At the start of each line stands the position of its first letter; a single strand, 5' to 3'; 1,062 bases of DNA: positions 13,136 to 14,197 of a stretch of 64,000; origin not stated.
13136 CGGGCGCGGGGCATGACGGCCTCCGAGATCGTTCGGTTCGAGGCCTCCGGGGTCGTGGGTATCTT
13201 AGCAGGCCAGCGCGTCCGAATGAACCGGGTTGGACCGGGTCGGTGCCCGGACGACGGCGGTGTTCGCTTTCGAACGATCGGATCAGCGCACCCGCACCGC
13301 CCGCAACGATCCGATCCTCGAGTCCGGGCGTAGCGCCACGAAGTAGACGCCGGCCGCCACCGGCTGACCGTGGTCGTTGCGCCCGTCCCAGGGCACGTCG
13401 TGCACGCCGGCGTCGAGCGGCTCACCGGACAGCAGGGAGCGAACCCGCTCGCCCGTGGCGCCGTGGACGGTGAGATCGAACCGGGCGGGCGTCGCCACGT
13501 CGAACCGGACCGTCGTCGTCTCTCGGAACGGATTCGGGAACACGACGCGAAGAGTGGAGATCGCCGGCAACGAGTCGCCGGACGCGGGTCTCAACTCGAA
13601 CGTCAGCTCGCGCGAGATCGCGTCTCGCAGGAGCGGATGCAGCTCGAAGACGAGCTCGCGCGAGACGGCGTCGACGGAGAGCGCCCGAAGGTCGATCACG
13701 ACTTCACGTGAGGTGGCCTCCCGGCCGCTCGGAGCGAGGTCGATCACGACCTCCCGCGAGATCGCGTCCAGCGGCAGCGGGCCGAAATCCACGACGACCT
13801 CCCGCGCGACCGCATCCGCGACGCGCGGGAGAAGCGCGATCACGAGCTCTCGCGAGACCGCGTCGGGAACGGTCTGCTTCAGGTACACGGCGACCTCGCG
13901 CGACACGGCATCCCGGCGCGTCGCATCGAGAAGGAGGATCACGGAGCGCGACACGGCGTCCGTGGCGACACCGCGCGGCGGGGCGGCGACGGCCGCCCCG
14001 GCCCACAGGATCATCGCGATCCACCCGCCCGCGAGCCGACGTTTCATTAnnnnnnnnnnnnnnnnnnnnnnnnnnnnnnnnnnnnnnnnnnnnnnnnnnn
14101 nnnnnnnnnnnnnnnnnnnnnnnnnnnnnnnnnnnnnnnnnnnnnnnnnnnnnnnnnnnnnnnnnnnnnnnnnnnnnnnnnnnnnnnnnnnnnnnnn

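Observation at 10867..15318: Operon of three secreted proteins, two with T9SS-type sorting tails and one a DAVSRE tandem-repeat protein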

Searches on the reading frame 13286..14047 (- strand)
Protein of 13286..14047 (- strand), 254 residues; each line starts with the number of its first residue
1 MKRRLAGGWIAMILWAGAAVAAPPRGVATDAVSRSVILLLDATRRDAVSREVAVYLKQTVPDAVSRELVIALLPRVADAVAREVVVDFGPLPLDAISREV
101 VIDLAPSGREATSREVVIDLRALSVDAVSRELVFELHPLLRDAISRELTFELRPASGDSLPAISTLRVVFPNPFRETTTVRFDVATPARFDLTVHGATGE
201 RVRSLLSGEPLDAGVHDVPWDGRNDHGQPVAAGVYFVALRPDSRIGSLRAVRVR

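Call 7: search_protein_families(library=pfam, proteins=[window:13286-14047:-], max_evalue=1)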
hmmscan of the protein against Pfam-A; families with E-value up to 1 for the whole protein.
window:13286-14047:- (254 aa): 1 family
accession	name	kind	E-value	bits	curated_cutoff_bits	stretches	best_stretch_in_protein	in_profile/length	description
PF13860.13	FlgD_ig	-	9.9e-09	35.5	27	1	178-238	12-72/79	FlgD Ig-like domain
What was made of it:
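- Checked: The G2 C-terminus matches FlgD_ig (35.5 bits, cutoff 27) (call 7).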

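Call 8: search_protein_families(library=ncbifam, proteins=[window:13286-14047:-], max_evalue=1)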
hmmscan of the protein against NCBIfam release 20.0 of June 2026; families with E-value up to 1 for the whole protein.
window:13286-14047:- (254 aa): 9 families
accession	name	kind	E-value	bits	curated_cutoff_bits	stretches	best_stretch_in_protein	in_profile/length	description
NF009276.0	PRK12633.1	equivalog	8.3e-07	29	383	1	175-238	115-178/234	flagellar basal body rod modification protein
NF005176.1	PRK06655.1-1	equivalog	4.6e-06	26.7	230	1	189-240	98-148/197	flagellar hook assembly protein FlgD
NF033707.1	T9SS_sortase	equivalog_domain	2.8e-05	22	420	1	168-240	1000-1076/1095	type IX secretion system sortase PorU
NF052323.1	T9SSA_dep_M6i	equivalog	0.005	14.8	600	1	170-206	961-997/1043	T9SS-dependent M6-like inactivated metalloprotease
TIGR04183.1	Por_Secre_tail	domain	0.014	15.4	23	1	169-240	1-59/72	T9SS type A sorting domain-containing protein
NF052228.1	T9SS_PorZ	equivalog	0.014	13.8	260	1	218-239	719-740/757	type IX secretion system anionic LPS delivery protein PorZ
NF009452.0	PRK12812.1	equivalog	0.016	14.4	258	1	209-239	174-204/289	flagellar basal body rod modification protein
NF009453.0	PRK12813.1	equivalog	0.052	13.1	264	1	190-239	126-171/223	flagellar basal body rod modification protein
NF009277.0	PRK12634.1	equivalog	0.14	12.2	333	1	190-238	124-171/221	flagellar basal body rod modification protein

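Call 11: find_homologous_proteins(query=window:13286-14047:-, max_evalue=0.001)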
Query window:13286-14047:- (254 aa): 19 proteins with E <= 0.001 among 8000 candidates.
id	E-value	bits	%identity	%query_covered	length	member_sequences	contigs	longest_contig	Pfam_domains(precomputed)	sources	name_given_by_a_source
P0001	1.7e-154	531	100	100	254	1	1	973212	PF13860.13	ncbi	ncbi:MAG: FlgD immunoglobulin-like domain containing protein [bacterium]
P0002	4.2e-107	375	73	100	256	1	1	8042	PF13860.13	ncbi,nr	ncbi:MAG: hypothetical protein KC591_07410 [Gemmatimonadetes bacterium]|nr:hypothetical protein [Gem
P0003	4.3e-14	71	36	56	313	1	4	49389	PF18962.8,PF13860.13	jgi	-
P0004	1.2e-13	70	49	31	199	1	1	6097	PF18962.8,PF13860.13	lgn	-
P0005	2.5e-12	65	45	38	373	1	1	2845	PF18962.8,PF13860.13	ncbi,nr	ncbi:MAG: Por secretion system C-terminal sorting protein, partial [Candidatus Krumholzibacteriota b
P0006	9.8e-11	60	46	31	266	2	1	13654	PF13860.13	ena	-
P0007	6.7e-10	57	56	27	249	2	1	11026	PF18962.8,PF13860.13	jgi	jgi:hypothetical protein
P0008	1.7e-8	53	42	35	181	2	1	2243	PF13860.13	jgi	jgi:hypothetical protein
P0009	7.0e-7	47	30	73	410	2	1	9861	PF13860.13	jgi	jgi:hypothetical protein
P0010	7.5e-7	47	35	31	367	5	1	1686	PF13860.13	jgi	-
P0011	8.7e-7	47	33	42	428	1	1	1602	PF13860.13,PF08309.18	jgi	jgi:hypothetical protein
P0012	6.1e-6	44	41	27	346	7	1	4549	PF24517.3,PF13860.13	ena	-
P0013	1.7e-5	43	36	37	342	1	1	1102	-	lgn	-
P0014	1.8e-5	43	43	33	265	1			PF01839.30,PF13517.13,PF13860.13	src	-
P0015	1.9e-5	43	36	39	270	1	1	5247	PF00963.25,PF13860.13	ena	-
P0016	2.3e-5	42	36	33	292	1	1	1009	PF13860.13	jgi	jgi:hypothetical protein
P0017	6.2e-5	41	42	32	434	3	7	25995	PF04015.18,PF13860.13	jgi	-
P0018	7.0e-5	41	38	38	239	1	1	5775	PF13860.13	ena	-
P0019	4.6e-4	38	39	26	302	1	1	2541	PF13860.13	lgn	-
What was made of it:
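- On T9SS cargo: The source contig is 973 kb (call 11), but only flanks can be fetched.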

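Call 14: find_encoding_contigs(protein=P0002, flank=10000, max_places=4)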
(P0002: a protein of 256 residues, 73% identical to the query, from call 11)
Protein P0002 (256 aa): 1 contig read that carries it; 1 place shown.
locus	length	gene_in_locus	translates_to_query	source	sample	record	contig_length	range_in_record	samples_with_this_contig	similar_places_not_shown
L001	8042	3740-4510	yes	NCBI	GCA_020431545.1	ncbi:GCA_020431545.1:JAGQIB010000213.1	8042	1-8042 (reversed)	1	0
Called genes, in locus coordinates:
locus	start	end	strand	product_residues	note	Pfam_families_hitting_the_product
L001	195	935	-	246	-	-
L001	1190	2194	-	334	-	PF00535:Glycos_transf_2, PF13428:TPR_14 (faint), PF13432:TPR_16, PF14559:TPR_19 (weak)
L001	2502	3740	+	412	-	-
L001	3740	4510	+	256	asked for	PF13860:FlgD_ig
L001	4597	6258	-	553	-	PF03781:FGE-sulfatase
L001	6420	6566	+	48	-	-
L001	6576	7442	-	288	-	PF13482:RNase_H_2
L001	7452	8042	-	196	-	PF09369:MZB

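Call 48: predict_structure(alignment_id=A2)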
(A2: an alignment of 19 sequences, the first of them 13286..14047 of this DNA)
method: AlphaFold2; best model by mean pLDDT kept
length: 254 residues; sequences in the alignment: 19
mean_pLDDT: 55.3   pTM: 0.43
mean pLDDT of the five models: 55.3, 54.3, 53.4, 52.7, 51.9
residues with pLDDT >= 90: 55; 70-90: 20; 50-70: 11; < 50: 168
segments of 3 or more residues with pLDDT < 50: 1-164, 170-173
pLDDT, mean of each block of 10 residues (from residue 1): 40 38 36 34 39 39 40 43 44 39 42 41 38 34 35 39 50 68 91 93 96 95 93 91 77 73
secondary structure, 60 per line:
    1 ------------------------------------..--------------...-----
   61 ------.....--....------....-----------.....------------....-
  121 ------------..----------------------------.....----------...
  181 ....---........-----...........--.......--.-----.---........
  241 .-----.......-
elements in order: E53-55 E67-71 H74-77 E84-87 E99-103 E116-119 E163-167 E178-184 E188-195 E201-211 E214-220 E233-241 E247-253
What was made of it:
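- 13586..13969 (-): Array of eight 16-aa (48-bp) units, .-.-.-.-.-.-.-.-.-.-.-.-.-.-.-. (aa 27-154). AF2 gives pLDDT<50 across this region, with only short strands at the E-V-V-I-D part (call 48).
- Closest known: Repeat beta-solenoid surface proteins. Different: AF2 predicts no solenoid (call 48).
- The repeat array has no confident autonomous fold (pLDDT<50, call 48), as expected of a motif that orders on binding. The repeats are hydrophobic strand segments with no stable fold of their own (call 48).
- Tried and rejected: Autonomous fold of the repeat array: AF2 gave pLDDT<50 (call 48).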

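Call 96: fold_search(model_id=the predicted structure, library=pdb)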
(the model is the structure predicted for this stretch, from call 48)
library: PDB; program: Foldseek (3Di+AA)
matches with E <= 10: 1312; with E <= 0.001: 12
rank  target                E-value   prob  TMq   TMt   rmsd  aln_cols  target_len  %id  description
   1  8jmw_A                1.7e-04  1.00  0.30  0.16   8.3       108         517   13  Fibril form of serine peptidase Vpr (released 2023-12-06)
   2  1xf1_A                2.5e-04  1.00  0.24  0.07   4.4        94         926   17  Structure of C5a peptidase- a key virulence factor from Streptococcus (released 2005-11-22)
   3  7bj3                  3.1e-04  1.00  0.26  0.08   4.0       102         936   15  ScpA from Streptococcus pyogenes, S512A active site mutant (released 2021-05-12)
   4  7eha_B                3.8e-04  1.00  0.25  0.36   4.7        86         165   28  Crystal structure of the flagellar hook cap from Salmonella enterica serovar Typhimurium (released 2021-11-24)
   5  7yzx_A                3.8e-04  1.00  0.24  0.08   4.4        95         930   17  ScpA from Streptococcus pyogenes, D783A mutant. (released 2022-08-31)
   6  7eh9_B                4.1e-04  1.00  0.25  0.43   5.4        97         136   27  Crystal structure of the flagellar hook cap fragment from Salmonella enterica serovar Typhimurium (released 2021-11-24)
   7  7eha_C                4.8e-04  1.00  0.23  0.35   6.9       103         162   23  Crystal structure of the flagellar hook cap from Salmonella enterica serovar Typhimurium (released 2021-11-24)
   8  7bhq_D                6.0e-04  1.00  0.25  0.31   6.8       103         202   26  In situ assembled Salmonella FlgD hook cap complex (released 2021-05-05)
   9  3eif                  7.1e-04  1.00  0.24  0.07   4.4        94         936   16  1.9 angstrom crystal structure of the active form of the C5a peptidase from Streptococcus pyogenes (ScpA) (released 2009-02-24)
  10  8bty_A                7.9e-04  1.00  0.24  0.07   4.4        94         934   17  Structure of the active form of ScpB, the C5a-peptidase from Streptococcus agalactiae. (released 2023-11-15)
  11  6za2_A                8.4e-04  1.00  0.24  0.07   5.6        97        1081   25  Crystal structure of dimeric latent PorU from Porphyromonas gingivalis (released 2021-09-29)
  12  7eh9_A                8.4e-04  1.00  0.23  0.42   7.2       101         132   25  Crystal structure of the flagellar hook cap fragment from Salmonella enterica serovar Typhimurium (released 2021-11-24)
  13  7bhq_B                1.1e-03  1.00  0.22  0.27   7.3        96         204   26  In situ assembled Salmonella FlgD hook cap complex (released 2021-05-05)
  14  5m11                  1.2e-03  1.00  0.25  0.09   4.5        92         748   25  Structural and functional probing of PorZ, an essential bacterial surface component of the type-IX secretion system of h (released 2016-11-09)
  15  8fk7_A                1.4e-03  1.00  0.27  0.46   3.7        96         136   16  Structure of the Pyrobaculum calidifontis flagellar-like archaeal type IV pilus (released 2023-06-28)
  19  6za2_B                1.8e-03  1.00  0.25  0.07   4.9        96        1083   24  Crystal structure of dimeric latent PorU from Porphyromonas gingivalis (released 2021-09-29)
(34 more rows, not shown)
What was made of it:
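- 13286..13558 (-): G2 C-terminal Ig-like sorting domain (FlgD_ig / T9SS-CTD-like). Foldseek matches to FlgD, PorU and PorZ (call 96).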

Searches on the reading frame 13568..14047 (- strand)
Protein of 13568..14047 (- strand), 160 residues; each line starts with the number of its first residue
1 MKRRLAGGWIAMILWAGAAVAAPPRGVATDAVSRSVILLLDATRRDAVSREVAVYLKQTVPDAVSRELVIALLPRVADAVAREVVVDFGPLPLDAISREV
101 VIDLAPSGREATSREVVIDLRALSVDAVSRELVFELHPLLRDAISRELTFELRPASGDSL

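Call 21: search_protein_representatives(protein=window:13568-13972:-)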
Query: 135 residues. Proteins with E-value up to 0.001 (for the whole library): 9; up to 1e-10: 2; up to 1e-30: 1. The best 9 are listed.
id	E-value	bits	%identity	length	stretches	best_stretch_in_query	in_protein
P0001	1.2e-71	254.8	100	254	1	1-135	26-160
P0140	2.0e-14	70.3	44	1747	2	5-125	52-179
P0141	1.0e-06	45.4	31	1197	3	4-119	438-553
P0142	1.4e-06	45.1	25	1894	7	35-129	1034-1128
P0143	7.0e-06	42.8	41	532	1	4-94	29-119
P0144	1.4e-05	41.8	35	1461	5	17-67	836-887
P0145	1.1e-04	39.0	50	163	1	4-77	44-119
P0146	1.7e-04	38.3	41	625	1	3-80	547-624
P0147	2.6e-04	37.7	29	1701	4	4-127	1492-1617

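Call 42: find_encoding_contigs(protein=P0140, flank=5000, max_places=2)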
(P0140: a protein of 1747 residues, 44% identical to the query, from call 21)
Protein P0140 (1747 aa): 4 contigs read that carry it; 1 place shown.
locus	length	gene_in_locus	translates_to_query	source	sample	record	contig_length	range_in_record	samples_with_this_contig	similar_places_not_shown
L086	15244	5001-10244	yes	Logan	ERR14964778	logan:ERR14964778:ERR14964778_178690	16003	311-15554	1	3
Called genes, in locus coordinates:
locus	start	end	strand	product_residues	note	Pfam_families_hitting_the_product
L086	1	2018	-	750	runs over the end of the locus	PF09992:NAGPA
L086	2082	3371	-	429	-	-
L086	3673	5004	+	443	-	-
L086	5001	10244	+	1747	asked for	PF00041:fn3 (faint), PF07495:Y_Y_Y (faint), PF16655:PhoD_N (faint), PF16656:Pur_ac_phosph_N, PF07705:CARDB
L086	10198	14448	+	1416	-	-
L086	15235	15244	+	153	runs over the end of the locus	?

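Call 44: find_encoding_contigs(protein=P0145, flank=5000, max_places=2)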
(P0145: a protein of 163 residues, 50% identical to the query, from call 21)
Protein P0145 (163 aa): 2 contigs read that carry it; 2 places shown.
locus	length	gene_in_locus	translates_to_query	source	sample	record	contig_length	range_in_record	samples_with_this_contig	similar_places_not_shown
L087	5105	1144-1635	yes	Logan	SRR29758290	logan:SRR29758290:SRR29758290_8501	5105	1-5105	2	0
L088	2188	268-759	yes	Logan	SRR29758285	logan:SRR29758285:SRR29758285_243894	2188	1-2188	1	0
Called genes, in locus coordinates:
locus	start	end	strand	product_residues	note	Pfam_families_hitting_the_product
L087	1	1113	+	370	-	?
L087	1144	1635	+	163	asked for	-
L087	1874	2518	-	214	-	PF22769:DCD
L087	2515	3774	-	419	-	-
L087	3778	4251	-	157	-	-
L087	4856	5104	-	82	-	?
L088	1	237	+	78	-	?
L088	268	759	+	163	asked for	-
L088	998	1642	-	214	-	PF22769:DCD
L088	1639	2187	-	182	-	?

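Call 45: find_encoding_contigs(protein=P0147, flank=5000, max_places=2)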
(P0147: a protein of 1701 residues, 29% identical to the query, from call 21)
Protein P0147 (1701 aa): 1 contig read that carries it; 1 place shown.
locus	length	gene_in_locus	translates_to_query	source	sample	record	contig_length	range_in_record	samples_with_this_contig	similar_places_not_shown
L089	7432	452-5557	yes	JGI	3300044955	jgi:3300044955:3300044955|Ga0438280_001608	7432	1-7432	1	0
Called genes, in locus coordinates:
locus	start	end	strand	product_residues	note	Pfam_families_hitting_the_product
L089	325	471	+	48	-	-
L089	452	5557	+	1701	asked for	PF00335:Tetraspanin (weak)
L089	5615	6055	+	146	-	-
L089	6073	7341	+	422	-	-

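Call 74: search_protein_families(library=pfam, proteins=[P0145], max_evalue=0.1)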
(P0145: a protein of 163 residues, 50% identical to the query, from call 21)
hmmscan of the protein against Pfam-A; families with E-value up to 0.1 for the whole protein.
P0145 (163 aa): 0 families

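Call 90: find_related_loci(query=window:13568-14047:-, collection=metagenome_contigs, flank=3000)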
Query window:13568-14047:- (160 aa) in metagenome_contigs; peptide patterns used: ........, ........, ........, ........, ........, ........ (x = any residue, [..] = any of these).
600 stretches matched a pattern, but none encodes a relative of the query by tblastn (E <= 1e-3).
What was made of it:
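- On Contingency locus / slipped-strand variable repeat gene: No further close relatives were found in JGI metagenomes (call 90).
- Tried and rejected: Close G2 relatives in JGI metagenomes: none (call 90).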

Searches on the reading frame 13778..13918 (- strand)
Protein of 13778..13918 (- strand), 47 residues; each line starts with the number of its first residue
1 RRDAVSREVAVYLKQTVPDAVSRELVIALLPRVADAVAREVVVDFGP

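Call 78: find_homologous_proteins(query=A3, max_evalue=0.001)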
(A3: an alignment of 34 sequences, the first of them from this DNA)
Query A3 (34 sequences) (47 aa, profile of the alignment): 17 proteins with E <= 0.001 among 3279 candidates.
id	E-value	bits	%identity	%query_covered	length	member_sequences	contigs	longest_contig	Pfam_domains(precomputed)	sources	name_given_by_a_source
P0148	3.5e-22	95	38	87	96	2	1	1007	-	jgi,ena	jgi:hypothetical protein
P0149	1.0e-15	75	31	87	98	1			-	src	-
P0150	1.7e-15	74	56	34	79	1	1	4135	-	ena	-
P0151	7.5e-15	72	31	87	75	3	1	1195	-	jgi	jgi:hypothetical protein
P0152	8.8e-15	72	50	21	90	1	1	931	-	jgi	jgi:hypothetical protein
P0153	1.3e-12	65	32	87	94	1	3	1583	-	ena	-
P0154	1.3e-10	58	41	57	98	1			-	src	-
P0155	2.0e-10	58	35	91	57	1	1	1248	-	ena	-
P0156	1.4e-9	55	47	34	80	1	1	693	-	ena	-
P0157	2.4e-9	54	33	87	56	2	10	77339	-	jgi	jgi:hypothetical protein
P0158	3.4e-9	54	33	94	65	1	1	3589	-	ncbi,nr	ncbi:MAG TPA: hypothetical protein P5525_23325, partial [Candidatus Paceibacterota bacterium]|nr:hyp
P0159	3.1e-8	51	64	23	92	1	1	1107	-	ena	-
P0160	2.5e-6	44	58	26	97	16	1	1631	-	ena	-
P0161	2.6e-6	44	58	26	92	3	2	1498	-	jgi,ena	-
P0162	1.3e-5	42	60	21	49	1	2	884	-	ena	-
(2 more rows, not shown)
